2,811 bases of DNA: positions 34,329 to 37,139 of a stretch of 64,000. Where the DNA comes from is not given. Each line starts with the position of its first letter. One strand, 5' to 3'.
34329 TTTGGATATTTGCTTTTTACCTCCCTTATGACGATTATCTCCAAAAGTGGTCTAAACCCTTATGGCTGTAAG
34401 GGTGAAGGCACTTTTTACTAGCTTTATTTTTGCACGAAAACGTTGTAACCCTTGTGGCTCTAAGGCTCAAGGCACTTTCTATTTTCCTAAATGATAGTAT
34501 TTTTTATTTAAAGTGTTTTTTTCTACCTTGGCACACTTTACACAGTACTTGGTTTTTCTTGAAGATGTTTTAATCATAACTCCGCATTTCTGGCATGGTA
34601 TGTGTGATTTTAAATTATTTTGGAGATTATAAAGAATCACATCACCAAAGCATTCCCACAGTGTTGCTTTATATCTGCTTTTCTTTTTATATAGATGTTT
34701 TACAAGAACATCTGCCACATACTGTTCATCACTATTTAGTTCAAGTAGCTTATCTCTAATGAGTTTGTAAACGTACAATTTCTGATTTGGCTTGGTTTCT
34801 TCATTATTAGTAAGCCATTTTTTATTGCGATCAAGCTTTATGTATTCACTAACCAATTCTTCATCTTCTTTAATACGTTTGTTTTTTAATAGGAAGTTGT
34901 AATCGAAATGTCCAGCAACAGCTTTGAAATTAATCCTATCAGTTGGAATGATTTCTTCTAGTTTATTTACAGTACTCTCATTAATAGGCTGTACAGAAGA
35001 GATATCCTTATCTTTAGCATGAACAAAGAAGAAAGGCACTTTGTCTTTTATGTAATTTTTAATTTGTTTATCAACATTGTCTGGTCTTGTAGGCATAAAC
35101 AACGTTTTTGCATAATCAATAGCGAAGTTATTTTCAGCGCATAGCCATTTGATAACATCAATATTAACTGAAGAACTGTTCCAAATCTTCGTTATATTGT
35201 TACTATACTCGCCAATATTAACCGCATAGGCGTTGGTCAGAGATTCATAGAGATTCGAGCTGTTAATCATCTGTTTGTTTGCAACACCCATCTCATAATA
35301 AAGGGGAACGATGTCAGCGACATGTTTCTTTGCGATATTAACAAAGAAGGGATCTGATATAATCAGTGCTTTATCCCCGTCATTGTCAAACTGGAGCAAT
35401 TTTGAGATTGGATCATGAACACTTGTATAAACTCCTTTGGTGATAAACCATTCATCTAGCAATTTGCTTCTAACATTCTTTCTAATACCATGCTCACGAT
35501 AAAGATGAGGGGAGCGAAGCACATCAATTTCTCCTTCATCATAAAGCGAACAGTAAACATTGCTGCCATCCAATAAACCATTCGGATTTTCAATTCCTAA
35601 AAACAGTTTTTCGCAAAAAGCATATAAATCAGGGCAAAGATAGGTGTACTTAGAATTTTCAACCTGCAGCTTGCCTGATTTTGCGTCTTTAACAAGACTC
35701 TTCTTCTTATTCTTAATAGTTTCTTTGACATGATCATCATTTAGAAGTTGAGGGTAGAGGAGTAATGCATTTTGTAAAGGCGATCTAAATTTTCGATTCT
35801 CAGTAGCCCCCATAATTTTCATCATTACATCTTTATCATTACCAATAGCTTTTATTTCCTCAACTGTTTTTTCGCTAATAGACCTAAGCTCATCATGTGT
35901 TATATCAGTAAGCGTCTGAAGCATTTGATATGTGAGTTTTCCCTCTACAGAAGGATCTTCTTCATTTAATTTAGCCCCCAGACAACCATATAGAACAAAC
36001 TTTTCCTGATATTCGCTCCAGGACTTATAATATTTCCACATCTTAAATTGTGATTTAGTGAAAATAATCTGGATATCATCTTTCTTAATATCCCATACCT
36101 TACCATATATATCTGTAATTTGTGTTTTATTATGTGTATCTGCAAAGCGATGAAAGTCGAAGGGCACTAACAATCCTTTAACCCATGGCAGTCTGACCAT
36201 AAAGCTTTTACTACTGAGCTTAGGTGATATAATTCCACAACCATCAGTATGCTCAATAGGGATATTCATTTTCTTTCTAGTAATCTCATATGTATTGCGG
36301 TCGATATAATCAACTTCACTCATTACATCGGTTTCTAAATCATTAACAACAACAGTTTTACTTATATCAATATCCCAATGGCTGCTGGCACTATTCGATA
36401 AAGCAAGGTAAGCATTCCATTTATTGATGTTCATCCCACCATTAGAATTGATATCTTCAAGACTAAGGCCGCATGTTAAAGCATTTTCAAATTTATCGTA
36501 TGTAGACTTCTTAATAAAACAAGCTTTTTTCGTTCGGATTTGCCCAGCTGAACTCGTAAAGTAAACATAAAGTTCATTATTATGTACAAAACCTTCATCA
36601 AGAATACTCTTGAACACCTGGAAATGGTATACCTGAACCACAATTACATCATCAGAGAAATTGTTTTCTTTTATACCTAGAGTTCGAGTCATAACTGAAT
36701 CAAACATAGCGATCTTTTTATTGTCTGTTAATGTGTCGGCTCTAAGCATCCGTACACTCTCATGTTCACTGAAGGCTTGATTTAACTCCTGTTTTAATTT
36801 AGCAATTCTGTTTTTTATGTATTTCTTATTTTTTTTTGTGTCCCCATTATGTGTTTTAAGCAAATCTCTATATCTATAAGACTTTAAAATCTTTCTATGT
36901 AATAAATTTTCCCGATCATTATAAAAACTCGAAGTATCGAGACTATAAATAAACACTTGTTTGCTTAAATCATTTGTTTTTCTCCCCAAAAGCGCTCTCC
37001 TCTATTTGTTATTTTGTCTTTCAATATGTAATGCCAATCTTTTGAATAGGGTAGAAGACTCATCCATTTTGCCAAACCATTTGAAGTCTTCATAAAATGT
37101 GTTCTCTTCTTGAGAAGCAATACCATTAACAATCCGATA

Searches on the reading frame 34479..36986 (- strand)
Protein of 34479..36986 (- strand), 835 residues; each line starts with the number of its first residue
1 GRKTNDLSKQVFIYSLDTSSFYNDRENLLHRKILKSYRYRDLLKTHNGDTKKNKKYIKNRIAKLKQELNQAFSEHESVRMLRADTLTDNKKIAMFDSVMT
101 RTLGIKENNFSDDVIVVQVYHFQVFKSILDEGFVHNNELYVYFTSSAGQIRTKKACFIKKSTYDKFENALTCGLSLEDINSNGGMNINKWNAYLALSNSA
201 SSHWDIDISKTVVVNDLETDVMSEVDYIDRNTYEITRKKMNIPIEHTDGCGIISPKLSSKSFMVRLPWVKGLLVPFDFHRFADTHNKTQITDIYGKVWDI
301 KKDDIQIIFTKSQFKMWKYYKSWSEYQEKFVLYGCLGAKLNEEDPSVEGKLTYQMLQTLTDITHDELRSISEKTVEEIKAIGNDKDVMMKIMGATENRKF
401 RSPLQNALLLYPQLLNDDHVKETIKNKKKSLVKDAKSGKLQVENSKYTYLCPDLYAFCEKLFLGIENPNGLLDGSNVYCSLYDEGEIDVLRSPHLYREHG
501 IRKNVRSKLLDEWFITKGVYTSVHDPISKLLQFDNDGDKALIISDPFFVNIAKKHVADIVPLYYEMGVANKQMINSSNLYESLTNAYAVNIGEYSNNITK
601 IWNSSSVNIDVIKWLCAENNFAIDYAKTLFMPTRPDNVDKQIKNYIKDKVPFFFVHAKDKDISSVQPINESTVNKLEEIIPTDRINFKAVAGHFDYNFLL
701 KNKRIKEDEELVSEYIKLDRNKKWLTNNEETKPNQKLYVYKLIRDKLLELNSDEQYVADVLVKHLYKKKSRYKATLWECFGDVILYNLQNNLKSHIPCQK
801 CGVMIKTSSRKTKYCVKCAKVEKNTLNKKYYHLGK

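Call 3: search_protein_families(library=pfam, proteins=[window:34479-36986:-], max_evalue=0.1)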
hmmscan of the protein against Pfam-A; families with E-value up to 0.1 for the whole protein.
window:34479-36986:- (835 aa): 2 families
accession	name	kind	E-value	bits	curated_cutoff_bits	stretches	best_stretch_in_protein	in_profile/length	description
PF05183.17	RdRP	-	2.5e-10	40.2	23.8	1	117-653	51-555/582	RNA dependent RNA polymerase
PF16360.10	GTP-bdg_M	-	0.0068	17.4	29.5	0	52-79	49-76/79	GTP-binding GTPase Middle Region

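Call 4: search_protein_families(library=phrogs, proteins=[window:34479-36986:-], max_evalue=0.01)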
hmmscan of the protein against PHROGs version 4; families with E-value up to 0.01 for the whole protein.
window:34479-36986:- (835 aa): 2 families
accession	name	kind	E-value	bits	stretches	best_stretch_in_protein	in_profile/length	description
phrog_8308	-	unknown function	0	1029.6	1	7-824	2-845/847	-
phrog_37506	-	unknown function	3e-77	260.1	1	631-821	1-198/214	-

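Call 52: search_dna_similar(query=window:34479-36986:-, collection=plasmids, mode=protein, max_rows=40)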
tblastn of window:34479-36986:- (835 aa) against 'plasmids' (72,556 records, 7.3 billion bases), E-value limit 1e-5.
Records with a match: 20; places in all: 20; records where one place covers at least 80% of the query: 15.
Best place of each record, by identity: 80-90% 1; 60-80% 1; <60% 18.
By first word of the organism name: Clostridium 16; Bacillus 4.
By predicted mobility (MOB-suite, as given by PLSDB): non-mobilizable 20.
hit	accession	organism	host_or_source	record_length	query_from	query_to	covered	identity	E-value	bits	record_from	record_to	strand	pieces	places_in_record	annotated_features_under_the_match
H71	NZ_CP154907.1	Bacillus pumilus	-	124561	1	829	99%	88.4%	0e+0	1468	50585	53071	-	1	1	hypothetical protein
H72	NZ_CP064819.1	Bacillus subtilis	Solanum lycopersicum,tissue sample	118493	3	820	98%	69.6%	0e+0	1134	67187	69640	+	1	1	yonO: DNA-directed RNA polymerase YonO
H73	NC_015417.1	Clostridium botulinum BKT015925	-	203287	7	820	97%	47.8%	1e-166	731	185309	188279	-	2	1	hypothetical protein (x2)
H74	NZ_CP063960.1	Clostridium botulinum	Bovine,feces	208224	7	820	97%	47.1%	0e+0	723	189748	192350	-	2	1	hypothetical protein (x2)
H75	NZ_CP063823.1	Clostridium botulinum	Ham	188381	7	820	97%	46.9%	0e+0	697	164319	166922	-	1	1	hypothetical protein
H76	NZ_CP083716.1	Bacillus velezensis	cell culture,Meju, fermented soybean ...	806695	61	820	91%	47.4%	0e+0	684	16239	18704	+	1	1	hypothetical protein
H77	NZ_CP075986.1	Clostridium perfringens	Feces, FP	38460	59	822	91%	41.2%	5e-156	512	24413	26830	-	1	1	hypothetical protein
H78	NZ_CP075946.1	Clostridium perfringens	Feces, FP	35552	59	822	91%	41.1%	4e-156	513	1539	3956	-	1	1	hypothetical protein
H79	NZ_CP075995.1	Clostridium perfringens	Antibiotic associated diarrhea, human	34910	59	822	91%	41.1%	2e-149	493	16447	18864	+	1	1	hypothetical protein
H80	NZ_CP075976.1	Clostridium perfringens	Roast beef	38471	59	822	91%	41.0%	2e-155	511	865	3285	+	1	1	hypothetical protein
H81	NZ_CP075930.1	Clostridium perfringens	feces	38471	59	822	91%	41.0%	2e-155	511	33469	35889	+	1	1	hypothetical protein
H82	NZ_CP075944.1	Clostridium perfringens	feces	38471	59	822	91%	41.0%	2e-155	511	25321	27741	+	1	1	hypothetical protein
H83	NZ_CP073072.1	Clostridium perfringens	bovine,Intestinal contents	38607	59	822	91%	40.9%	3e-154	507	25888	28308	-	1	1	hypothetical protein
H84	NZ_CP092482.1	Clostridium perfringens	Yak,stool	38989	54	822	92%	40.5%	3e-154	507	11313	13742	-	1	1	hypothetical protein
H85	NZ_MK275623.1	Clostridium perfringens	neonatal piglet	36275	59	822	91%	40.5%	6e-153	503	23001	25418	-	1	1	hypothetical protein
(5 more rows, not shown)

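Call 73: find_related_loci(query=window:34479-36986:-, collection=viral_contigs, flank=7000)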
Query window:34479-36986:- (835 aa) in viral_contigs; peptide patterns used: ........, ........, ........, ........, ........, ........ (x = any residue, [..] = any of these).
262 stretches matched a pattern; 200 encode a relative of the query (tblastn E <= 1e-3); the best 80 are kept; 80 distinct loci.
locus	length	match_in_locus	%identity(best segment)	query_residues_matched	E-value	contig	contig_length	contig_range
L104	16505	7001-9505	95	1-835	0e+0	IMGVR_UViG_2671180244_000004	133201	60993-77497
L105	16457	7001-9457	95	1-819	0e+0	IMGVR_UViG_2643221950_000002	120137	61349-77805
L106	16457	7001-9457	94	1-819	0e+0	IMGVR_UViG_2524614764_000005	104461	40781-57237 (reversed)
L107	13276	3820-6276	94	1-819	0e+0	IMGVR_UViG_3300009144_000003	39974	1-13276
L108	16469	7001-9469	71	2-823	0e+0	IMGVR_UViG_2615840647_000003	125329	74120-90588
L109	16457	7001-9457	71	2-820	0e+0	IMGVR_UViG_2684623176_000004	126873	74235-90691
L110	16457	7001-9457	70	2-820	0e+0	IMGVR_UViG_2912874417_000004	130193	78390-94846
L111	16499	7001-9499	69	2-830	0e+0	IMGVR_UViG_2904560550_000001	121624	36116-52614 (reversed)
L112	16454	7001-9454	71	3-820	0e+0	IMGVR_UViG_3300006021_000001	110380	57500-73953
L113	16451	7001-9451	70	2-818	0e+0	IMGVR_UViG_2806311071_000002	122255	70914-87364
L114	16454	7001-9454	70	3-820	0e+0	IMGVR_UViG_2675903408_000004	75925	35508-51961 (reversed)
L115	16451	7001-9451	69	3-819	0e+0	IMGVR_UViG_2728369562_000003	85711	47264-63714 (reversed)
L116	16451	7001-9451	70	3-819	0e+0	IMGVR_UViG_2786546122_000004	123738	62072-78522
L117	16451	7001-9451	70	2-818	0e+0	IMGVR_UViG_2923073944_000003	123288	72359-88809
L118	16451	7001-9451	70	3-819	0e+0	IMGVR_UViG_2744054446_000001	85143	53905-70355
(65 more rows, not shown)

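Call 102: get_annotated_region(hit=H72, flank=7000)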
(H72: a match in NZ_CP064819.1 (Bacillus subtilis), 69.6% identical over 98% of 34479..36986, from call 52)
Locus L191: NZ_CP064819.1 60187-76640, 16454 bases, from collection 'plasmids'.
description: Bacillus subtilis strain SH1 plasmid p_unnamed, complete sequence
organism: Bacillus subtilis (NCBI taxid 1423)
taxonomy: Bacteria; Bacillota; Bacilli; Bacillales; Bacillaceae; Bacillus; Bacillus subtilis
host: -; source: Solanum lycopersicum,tissue sample; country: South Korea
typing (MOB-suite, as given by PLSDB): non-mobilizable
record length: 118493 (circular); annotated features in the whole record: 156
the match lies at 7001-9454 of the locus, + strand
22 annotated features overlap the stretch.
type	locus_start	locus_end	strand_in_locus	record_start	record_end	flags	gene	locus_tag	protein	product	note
CDS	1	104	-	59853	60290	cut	-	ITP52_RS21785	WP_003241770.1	hypothetical protein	-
CDS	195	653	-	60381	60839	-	-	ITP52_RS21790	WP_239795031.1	UPF0715 family protein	-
CDS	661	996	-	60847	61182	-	-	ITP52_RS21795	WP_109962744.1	hypothetical protein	-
CDS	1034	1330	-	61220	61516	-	-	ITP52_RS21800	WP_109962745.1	hypothetical protein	-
CDS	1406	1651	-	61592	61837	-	-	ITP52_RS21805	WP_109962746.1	hypothetical protein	-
CDS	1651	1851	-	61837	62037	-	-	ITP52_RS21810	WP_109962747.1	hypothetical protein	-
CDS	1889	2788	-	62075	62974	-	-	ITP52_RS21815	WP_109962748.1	hypothetical protein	-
CDS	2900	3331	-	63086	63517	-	-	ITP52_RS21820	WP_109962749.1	hypothetical protein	-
CDS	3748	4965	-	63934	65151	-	-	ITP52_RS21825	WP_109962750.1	hypothetical protein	-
CDS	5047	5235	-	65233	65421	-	-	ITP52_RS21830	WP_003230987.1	hypothetical protein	-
CDS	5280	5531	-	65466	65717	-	-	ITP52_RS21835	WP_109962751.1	hypothetical protein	-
CDS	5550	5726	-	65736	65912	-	-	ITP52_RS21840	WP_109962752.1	hypothetical protein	-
CDS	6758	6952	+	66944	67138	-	-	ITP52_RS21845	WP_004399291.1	hypothetical protein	-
CDS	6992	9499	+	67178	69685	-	yonO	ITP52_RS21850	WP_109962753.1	DNA-directed RNA polymerase YonO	-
CDS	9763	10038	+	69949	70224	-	-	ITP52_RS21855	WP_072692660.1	HU family DNA-binding protein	GO:0030261 - chromosome condensation [Evidence IEA]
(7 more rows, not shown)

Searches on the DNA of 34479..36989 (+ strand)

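Call 8: search_dna_similar(query=window:34479-36989:+, collection=phages, mode=distant, max_rows=25)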
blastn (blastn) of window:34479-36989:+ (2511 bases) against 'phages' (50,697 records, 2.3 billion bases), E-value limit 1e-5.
Records with a match: 26; places in all: 26; records where one place covers at least 80% of the query: 24.
Best place of each record, by identity: 60-80% 26.
By first word of the organism name: Bacillus 24; Psychrobacillus 1; Clostridium 1.
By host as written in the record: Bacillus subtilis BEST7003 9; Bacillus subtilis subsp. subtilis str. 168 6; Bacillus subtilis 4; Bacillus subtilis Delta6 3; Bacillus subtilis str. 168 1; - 1; Psychrobacillus psychrodurans 1; Clostridium botulinum D str. 1873 1.
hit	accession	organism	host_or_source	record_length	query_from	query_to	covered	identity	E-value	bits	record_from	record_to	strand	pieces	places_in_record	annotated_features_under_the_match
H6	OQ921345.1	Bacillus phage SPbetaL5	Bacillus subtilis BEST7003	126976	1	2484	99%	69.6%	0e+0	1023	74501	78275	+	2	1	hypothetical protein (x3)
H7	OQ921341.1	Bacillus phage SPbetaL1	Bacillus subtilis BEST7003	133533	127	2504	95%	69.5%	0e+0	994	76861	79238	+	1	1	hypothetical protein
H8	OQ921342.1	Bacillus phage SPbetaL2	Bacillus subtilis BEST7003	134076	167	2504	93%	70.1%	0e+0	1027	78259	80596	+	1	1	hypothetical protein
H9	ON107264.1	Bacillus phage BUCT083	Bacillus subtilis subsp. subtilis str. ...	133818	164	2504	93%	70.1%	0e+0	1028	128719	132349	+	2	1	hypothetical protein (x2) | GIY-YIG nuclease family protein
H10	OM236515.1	Bacillus phage SPR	Bacillus subtilis BEST7003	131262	164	2504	93%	69.8%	0e+0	1010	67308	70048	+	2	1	hypothetical protein (x2)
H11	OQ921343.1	Bacillus phage SPbetaL3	Bacillus subtilis BEST7003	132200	164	2504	93%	69.8%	0e+0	1006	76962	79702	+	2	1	hypothetical protein (x2)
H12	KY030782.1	Bacillus phage phi3T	Bacillus subtilis str. 168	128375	164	2504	93%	69.7%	0e+0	996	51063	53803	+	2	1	hypothetical protein (x2)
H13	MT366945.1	Bacillus phage phi3Ts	Bacillus subtilis subsp. subtilis str. ...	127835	164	2504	93%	69.7%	0e+0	996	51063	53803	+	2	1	hypothetical protein (x2)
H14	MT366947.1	Bacillus phage Hyb2phi3Ts-SPbeta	Bacillus subtilis subsp. subtilis str. ...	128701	164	2504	93%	69.7%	0e+0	996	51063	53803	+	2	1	hypothetical protein (x2)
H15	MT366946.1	Bacillus phage Hyb1phi3Ts-SPbeta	Bacillus subtilis subsp. subtilis str. ...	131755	164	2504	93%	69.7%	0e+0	996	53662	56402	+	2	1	hypothetical protein (x2)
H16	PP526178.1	Bacillus phage phi3T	Bacillus subtilis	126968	164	2504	93%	69.7%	0e+0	996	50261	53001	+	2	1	record has no annotation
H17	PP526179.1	Bacillus phage phi3T-SPBeta hybrid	Bacillus subtilis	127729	164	2504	93%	69.7%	0e+0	996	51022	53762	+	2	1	record has no annotation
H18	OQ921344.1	Bacillus phage SPbetaL4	Bacillus subtilis BEST7003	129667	164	2504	93%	69.6%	0e+0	993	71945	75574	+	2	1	hypothetical protein (x3)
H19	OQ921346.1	Bacillus phage SPbetaL6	Bacillus subtilis BEST7003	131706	164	2504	93%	69.6%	0e+0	993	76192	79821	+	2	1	hypothetical protein (x3)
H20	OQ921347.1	Bacillus phage SPbetaL7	Bacillus subtilis BEST7003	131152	164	2504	93%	69.6%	0e+0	993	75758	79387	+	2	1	hypothetical protein (x3)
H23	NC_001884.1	Bacillus phage SPBc2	Bacillus subtilis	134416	163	2484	92%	70.1%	0e+0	1032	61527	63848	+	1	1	yonO: hypothetical protein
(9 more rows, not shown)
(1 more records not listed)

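Call 16: get_annotated_region(hit=H23, flank=7000)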
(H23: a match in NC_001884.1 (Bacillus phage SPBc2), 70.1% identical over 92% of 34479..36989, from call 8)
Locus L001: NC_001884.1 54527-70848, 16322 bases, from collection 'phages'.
description: Bacillus phage SPBc2, complete genome.
organism: Bacillus phage SPBc2 (NCBI taxid 2932878)
taxonomy: Viruses; Duplodnaviria; Heunggongvirae; Uroviricota; Caudoviricetes; Spbetavirus; Spbetavirus SPbeta
host: Bacillus subtilis; source: -; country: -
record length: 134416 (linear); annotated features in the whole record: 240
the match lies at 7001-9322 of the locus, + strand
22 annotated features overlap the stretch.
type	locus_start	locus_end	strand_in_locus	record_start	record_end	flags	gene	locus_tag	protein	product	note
CDS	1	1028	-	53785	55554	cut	yonF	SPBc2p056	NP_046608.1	terminase family protein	-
CDS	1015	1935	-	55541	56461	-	yonG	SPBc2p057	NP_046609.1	hypothetical protein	-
CDS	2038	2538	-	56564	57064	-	yonH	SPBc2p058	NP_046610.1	hypothetical protein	-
CDS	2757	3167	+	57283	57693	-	yonI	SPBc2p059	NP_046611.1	hypothetical protein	-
stem_loop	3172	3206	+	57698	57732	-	-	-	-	-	-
CDS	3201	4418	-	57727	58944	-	yonJ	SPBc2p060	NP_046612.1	exonuclease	-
CDS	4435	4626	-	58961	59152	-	yonK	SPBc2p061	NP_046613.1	YonK family protein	-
CDS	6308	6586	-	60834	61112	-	yonN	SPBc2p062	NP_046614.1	DNA binding protein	-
stem_loop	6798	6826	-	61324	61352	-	-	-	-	-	-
CDS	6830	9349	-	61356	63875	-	yonO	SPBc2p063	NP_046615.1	hypothetical protein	-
CDS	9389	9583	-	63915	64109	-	yonP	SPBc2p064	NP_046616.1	hypothetical protein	-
CDS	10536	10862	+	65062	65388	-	yonR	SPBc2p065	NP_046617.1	transcriptional repressor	-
CDS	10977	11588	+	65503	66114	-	yonS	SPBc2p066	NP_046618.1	lipoprotein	-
stem_loop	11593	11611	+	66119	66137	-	-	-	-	-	-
CDS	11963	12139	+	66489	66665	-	yonT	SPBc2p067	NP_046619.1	hypothetical protein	-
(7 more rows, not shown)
